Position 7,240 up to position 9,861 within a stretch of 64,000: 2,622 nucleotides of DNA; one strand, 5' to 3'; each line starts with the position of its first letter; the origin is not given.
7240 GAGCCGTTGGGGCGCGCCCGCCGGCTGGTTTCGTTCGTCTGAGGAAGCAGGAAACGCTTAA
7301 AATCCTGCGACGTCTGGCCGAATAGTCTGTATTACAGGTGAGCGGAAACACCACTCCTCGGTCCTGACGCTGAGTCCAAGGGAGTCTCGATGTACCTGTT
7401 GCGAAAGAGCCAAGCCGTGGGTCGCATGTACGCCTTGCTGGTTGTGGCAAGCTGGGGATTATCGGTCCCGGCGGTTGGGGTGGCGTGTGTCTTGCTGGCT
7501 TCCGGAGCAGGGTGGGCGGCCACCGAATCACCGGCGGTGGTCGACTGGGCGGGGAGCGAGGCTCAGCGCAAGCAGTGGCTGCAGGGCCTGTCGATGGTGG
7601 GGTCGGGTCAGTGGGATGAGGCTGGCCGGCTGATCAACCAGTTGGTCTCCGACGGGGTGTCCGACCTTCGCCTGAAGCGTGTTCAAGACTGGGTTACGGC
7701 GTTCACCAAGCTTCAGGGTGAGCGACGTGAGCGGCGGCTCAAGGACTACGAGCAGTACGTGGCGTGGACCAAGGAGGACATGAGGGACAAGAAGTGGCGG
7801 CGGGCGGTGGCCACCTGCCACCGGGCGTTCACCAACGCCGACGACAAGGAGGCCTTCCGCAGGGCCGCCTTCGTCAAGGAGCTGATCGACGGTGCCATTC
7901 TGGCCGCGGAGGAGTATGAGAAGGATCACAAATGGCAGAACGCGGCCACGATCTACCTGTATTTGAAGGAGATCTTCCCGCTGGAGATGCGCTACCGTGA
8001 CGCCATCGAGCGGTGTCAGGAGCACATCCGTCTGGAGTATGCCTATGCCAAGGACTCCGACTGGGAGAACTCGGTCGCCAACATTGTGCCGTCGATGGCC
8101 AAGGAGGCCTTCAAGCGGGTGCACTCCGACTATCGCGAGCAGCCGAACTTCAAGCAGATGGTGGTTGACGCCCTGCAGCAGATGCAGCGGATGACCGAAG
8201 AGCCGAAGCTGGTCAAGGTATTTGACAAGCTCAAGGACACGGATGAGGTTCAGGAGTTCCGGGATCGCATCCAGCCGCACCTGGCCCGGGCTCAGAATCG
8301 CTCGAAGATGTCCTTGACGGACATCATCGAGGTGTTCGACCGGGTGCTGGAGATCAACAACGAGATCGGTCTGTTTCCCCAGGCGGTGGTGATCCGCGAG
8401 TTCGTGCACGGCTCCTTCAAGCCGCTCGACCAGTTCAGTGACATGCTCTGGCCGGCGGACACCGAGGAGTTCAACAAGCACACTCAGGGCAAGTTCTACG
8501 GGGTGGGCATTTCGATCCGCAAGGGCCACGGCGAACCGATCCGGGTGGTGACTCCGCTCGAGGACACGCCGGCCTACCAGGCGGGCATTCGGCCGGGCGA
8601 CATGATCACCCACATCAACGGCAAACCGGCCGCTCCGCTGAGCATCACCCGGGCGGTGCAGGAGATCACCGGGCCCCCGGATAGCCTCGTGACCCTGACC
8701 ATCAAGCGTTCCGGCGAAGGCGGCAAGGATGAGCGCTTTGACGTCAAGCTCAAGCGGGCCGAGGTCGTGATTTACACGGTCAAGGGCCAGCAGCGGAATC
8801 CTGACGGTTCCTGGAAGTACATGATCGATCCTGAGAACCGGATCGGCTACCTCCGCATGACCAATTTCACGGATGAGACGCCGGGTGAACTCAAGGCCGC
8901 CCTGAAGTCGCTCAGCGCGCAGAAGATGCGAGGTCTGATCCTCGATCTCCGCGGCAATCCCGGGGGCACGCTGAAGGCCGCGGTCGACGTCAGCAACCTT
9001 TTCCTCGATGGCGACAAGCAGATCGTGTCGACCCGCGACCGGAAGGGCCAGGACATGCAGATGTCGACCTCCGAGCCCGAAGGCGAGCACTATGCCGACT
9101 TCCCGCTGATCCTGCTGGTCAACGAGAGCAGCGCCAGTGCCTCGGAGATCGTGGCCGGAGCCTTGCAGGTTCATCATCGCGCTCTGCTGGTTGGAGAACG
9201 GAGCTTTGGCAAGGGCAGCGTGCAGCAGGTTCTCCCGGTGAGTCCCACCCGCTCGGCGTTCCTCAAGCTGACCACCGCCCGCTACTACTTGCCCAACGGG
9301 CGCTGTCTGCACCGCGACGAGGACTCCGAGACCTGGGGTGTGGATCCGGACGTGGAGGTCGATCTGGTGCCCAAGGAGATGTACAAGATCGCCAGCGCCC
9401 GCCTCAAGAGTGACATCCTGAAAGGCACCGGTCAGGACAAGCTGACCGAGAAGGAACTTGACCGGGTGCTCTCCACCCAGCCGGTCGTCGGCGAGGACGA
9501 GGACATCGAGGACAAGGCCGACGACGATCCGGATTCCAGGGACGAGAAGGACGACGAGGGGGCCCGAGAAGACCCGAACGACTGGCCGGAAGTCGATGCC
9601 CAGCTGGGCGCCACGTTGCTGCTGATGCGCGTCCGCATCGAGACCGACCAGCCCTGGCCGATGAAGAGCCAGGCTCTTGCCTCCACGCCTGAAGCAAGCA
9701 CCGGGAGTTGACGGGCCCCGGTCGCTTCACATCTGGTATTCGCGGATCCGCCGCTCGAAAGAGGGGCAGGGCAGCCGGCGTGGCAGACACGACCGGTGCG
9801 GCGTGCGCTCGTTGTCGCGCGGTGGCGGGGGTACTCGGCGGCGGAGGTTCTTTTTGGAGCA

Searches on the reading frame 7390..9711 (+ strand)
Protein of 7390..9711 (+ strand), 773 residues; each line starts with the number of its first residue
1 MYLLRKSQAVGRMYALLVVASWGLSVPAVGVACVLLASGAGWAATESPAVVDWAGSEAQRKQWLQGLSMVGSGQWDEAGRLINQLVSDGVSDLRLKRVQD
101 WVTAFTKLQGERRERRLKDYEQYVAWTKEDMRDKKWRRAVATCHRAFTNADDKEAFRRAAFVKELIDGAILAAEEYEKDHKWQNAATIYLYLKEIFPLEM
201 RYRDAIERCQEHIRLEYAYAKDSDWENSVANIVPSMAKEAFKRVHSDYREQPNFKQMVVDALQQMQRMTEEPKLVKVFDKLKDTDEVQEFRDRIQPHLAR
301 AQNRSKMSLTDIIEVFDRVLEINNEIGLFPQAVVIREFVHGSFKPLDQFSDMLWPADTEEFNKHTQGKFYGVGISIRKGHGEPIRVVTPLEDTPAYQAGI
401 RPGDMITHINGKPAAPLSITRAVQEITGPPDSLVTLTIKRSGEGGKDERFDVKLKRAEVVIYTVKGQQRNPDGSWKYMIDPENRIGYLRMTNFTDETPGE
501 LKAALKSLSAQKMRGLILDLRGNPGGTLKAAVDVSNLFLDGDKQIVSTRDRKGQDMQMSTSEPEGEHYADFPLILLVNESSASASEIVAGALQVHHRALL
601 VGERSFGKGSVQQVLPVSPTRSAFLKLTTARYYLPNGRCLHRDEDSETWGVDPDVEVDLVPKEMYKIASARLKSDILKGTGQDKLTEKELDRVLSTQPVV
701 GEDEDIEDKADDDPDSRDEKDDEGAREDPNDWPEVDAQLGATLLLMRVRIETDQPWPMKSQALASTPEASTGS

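Call 40: search_protein_families(library=pfam, proteins=[window:7390-9711:+], max_evalue=0.001)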
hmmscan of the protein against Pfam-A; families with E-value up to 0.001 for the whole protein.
window:7390-9711:+ (773 aa): 4 families
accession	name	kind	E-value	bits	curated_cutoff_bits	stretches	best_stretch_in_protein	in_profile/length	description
PF03572.23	Peptidase_S41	-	6.9e-52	175.8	24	1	484-657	1-165/165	Peptidase family S41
PF17820.7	PDZ_6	-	1.1e-12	47.9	27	1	386-440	2-54/54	PDZ domain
PF00595.29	PDZ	-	1.6e-10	41.6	23.2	1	370-439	10-81/81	PDZ domain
PF13180.12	PDZ_2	-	1.3e-08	35.5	27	1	373-454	4-80/80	PDZ domain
